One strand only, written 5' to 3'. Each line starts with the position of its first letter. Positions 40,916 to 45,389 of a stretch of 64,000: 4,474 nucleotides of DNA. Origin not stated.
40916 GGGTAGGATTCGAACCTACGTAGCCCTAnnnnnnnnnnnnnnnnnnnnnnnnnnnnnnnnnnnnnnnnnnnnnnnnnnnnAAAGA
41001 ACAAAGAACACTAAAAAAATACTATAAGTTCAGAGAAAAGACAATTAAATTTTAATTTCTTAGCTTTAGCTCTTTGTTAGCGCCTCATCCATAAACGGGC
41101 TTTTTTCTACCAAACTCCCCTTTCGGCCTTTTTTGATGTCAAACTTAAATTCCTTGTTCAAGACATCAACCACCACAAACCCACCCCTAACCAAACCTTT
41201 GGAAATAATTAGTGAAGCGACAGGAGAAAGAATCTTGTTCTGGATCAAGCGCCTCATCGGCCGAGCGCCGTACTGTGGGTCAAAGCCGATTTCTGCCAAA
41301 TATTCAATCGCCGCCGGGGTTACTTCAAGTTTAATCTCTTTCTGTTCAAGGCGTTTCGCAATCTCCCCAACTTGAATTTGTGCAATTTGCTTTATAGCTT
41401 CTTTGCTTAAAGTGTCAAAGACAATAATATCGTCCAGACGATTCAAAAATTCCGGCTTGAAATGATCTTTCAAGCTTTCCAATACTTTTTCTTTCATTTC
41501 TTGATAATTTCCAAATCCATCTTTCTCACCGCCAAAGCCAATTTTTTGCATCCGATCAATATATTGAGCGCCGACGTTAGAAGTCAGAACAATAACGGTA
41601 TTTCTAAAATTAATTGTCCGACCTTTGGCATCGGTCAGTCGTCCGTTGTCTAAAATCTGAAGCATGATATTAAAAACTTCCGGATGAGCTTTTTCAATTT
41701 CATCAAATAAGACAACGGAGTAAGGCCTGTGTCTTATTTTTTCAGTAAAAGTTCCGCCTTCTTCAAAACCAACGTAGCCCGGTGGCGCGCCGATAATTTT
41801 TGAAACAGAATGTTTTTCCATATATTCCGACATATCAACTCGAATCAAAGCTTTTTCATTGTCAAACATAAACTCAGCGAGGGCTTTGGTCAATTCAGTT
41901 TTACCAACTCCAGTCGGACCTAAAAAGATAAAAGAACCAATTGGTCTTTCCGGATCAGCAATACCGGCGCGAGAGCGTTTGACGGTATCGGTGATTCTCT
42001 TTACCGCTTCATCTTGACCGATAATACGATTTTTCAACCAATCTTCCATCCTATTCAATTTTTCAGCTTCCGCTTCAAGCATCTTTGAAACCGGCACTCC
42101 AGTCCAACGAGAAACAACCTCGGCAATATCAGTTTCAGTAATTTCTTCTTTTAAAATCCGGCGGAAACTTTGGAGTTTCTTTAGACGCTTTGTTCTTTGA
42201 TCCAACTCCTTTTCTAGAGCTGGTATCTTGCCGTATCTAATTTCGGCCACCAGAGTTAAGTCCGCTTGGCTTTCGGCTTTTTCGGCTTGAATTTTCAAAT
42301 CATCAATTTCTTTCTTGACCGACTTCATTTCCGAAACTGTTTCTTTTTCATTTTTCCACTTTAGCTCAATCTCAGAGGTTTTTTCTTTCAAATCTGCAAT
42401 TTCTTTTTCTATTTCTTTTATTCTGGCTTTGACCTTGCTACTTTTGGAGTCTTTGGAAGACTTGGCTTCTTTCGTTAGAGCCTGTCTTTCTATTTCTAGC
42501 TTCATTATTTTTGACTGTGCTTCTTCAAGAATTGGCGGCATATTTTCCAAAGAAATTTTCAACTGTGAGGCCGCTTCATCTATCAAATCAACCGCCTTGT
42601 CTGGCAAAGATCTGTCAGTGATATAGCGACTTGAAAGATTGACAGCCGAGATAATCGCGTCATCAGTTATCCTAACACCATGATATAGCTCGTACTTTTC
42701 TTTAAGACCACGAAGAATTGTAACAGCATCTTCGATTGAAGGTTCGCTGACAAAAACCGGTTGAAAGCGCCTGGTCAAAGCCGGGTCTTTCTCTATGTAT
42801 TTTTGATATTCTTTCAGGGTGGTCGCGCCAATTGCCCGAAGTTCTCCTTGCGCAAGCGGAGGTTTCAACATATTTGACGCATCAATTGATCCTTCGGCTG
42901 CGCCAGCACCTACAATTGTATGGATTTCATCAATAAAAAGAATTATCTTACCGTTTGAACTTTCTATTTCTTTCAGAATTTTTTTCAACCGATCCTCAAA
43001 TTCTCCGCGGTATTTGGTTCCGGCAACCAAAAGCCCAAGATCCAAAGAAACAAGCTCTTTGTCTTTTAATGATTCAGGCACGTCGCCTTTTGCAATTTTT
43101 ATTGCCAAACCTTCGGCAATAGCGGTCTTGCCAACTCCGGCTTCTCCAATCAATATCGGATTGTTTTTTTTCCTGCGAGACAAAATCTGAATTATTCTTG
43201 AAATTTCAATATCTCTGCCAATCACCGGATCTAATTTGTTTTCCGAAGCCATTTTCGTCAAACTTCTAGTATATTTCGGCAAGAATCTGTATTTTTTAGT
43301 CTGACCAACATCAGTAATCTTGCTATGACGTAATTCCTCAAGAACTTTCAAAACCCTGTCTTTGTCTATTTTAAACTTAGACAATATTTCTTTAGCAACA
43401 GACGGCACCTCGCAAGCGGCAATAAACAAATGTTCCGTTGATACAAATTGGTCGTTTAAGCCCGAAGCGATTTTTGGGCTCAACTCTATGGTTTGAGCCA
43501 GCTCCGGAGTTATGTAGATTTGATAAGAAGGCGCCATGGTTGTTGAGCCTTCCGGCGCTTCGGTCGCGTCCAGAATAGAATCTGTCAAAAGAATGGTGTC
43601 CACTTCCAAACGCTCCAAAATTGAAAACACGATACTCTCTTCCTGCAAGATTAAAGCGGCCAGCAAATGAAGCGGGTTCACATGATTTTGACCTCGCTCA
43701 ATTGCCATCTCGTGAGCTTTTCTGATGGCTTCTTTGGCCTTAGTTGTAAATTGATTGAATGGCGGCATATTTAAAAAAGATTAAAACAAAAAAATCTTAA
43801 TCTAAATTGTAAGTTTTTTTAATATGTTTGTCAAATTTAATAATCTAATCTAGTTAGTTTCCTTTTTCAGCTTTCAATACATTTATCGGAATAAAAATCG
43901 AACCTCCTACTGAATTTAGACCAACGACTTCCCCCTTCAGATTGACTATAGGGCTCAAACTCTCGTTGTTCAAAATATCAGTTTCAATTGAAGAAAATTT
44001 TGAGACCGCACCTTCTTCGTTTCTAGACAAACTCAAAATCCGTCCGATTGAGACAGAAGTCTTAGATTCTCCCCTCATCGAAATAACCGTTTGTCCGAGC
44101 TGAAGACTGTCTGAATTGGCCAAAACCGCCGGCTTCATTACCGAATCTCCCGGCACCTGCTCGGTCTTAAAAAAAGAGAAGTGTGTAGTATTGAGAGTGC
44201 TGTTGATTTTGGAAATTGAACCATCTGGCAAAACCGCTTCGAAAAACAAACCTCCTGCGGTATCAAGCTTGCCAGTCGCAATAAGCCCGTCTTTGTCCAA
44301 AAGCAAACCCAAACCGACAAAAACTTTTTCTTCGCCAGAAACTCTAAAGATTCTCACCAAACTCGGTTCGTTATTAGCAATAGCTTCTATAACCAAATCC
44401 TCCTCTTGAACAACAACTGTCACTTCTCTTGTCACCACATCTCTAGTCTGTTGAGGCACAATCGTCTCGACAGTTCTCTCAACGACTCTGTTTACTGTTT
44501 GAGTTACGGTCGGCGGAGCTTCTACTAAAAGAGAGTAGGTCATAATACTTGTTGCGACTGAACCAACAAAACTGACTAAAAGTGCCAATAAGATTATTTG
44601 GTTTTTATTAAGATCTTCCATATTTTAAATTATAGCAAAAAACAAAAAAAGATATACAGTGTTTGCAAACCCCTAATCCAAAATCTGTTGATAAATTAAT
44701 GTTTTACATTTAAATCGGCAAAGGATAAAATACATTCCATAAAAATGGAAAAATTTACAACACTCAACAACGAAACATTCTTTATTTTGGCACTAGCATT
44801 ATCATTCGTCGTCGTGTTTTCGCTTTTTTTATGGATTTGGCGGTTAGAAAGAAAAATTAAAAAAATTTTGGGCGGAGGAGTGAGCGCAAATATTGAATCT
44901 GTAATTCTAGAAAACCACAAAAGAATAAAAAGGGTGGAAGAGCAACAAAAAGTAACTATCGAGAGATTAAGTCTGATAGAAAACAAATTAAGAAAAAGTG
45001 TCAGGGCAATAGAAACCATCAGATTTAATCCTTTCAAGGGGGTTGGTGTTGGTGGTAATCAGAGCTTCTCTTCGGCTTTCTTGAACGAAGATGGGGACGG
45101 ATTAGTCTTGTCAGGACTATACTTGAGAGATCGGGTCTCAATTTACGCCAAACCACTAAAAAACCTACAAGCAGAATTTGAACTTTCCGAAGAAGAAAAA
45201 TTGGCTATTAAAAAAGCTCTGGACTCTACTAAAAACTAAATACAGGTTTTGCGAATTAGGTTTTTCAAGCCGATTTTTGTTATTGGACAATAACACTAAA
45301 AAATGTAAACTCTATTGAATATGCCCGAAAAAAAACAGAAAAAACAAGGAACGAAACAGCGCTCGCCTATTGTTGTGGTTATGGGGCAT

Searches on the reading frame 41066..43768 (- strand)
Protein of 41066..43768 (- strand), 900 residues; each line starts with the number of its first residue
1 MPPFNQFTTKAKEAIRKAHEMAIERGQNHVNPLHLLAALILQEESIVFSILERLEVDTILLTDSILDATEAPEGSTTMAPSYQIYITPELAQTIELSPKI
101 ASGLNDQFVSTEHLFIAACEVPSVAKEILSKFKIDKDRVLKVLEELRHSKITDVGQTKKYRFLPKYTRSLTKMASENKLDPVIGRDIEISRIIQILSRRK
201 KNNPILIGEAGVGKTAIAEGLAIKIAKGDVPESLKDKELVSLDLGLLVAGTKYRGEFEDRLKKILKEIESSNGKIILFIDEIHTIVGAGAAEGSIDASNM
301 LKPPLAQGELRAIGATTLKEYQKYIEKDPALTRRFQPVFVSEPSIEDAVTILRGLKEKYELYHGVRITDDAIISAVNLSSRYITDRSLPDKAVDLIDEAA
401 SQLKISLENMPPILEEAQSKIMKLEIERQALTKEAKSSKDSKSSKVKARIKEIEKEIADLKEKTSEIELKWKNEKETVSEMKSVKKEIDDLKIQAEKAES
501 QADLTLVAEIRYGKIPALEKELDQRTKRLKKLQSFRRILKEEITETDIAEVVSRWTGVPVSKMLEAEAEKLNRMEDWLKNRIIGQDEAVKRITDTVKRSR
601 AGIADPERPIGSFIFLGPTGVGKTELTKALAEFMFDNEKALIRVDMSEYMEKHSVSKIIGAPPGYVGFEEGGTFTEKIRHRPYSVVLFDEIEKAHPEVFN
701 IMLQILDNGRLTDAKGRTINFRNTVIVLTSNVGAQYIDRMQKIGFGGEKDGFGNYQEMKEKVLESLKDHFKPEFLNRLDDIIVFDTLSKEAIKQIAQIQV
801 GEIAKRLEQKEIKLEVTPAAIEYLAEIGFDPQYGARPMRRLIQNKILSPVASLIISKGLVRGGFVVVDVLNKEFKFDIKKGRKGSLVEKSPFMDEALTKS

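Call 9: search_protein_families(library=pfam, proteins=[window:41066-43768:-])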
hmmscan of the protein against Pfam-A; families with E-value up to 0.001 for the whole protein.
window:41066-43768:- (900 aa): 17 families
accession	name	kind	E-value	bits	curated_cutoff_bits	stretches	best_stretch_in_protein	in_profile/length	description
PF07724.20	AAA_2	-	1.6e-69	233.7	27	1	608-781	1-166/166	AAA domain (Cdc48 subfamily)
PF17871.7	AAA_lid_9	-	4.2e-33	113.8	22.8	1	344-445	1-102/104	AAA lid domain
PF10431.15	ClpB_D2-small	-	4.2e-26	91.2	21.9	1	787-866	1-80/81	C-terminal, D2-small domain, of ClpB protein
PF00004.35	AAA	-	2.5e-21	76.9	21.2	2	205-336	2-124/131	ATPase family associated with various cellular activities (AAA)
PF02861.25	Clp_N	-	6.3e-21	74.7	20.7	2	99-147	3-52/53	Clp amino terminal domain, pathogenicity island component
PF07728.20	AAA_5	-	2.2e-15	57.3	22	1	613-731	2-122/139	AAA domain (dynein-related subfamily)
PF13191.12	AAA_16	-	3.4e-09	37.8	32.6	1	182-222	2-45/167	AAA ATPase domain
PF00158.32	Sigma54_activat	-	1.4e-07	31.8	20.2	1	611-716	23-127/168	Sigma-54 interaction domain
PF13401.12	AAA_22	-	3.3e-07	31.1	27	0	612-708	7-110/130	AAA domain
PF20720.3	nSTAND3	-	6.6e-07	29.6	27.2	0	199-227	15-43/155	Novel STAND NTPase 3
PF13173.12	AAA_14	-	6.1e-06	26.7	27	0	614-709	6-88/129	AAA domain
PF12775.13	AAA_7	-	1.3e-05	25.2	25.8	0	613-660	36-83/181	P-loop containing dynein motor region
PF01695.23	IstB_IS21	-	5.9e-05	23.1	24.1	0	199-224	90-115/238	IstB-like ATP binding protein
PF05729.18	NACHT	-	0.00012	22.4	26.7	0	205-232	4-31/167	NACHT domain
PF05621.17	TniB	-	0.0002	21.3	22.4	0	225-340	72-184/189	Bacterial TniB protein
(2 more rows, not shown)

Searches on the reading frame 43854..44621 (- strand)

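Call 9: search_protein_families(library=pfam, proteins=[window:43854-44621:-])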
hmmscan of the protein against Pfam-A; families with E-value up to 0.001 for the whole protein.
window:43854-44621:- (255 aa): 1 family
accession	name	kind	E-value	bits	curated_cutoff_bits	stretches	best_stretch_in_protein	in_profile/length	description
PF13365.12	Trypsin_2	-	0.0002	22.6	27.6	1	161-235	65-144/144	Trypsin-like peptidase domain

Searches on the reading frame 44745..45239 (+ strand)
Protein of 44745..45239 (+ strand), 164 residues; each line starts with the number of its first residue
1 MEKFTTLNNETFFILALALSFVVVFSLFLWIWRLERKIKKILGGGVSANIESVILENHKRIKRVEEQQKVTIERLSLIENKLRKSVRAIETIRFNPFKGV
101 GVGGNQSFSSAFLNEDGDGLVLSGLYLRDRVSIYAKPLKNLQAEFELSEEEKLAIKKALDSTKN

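Call 9: search_protein_families(library=pfam, proteins=[window:44745-45239:+])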
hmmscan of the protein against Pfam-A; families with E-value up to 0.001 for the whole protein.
window:44745-45239:+ (164 aa): 1 family
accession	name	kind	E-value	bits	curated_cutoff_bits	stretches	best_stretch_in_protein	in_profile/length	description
PF14584.11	DUF4446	-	8.8e-32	110.6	27.4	1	14-158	7-149/150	Protein of unknown function (DUF4446)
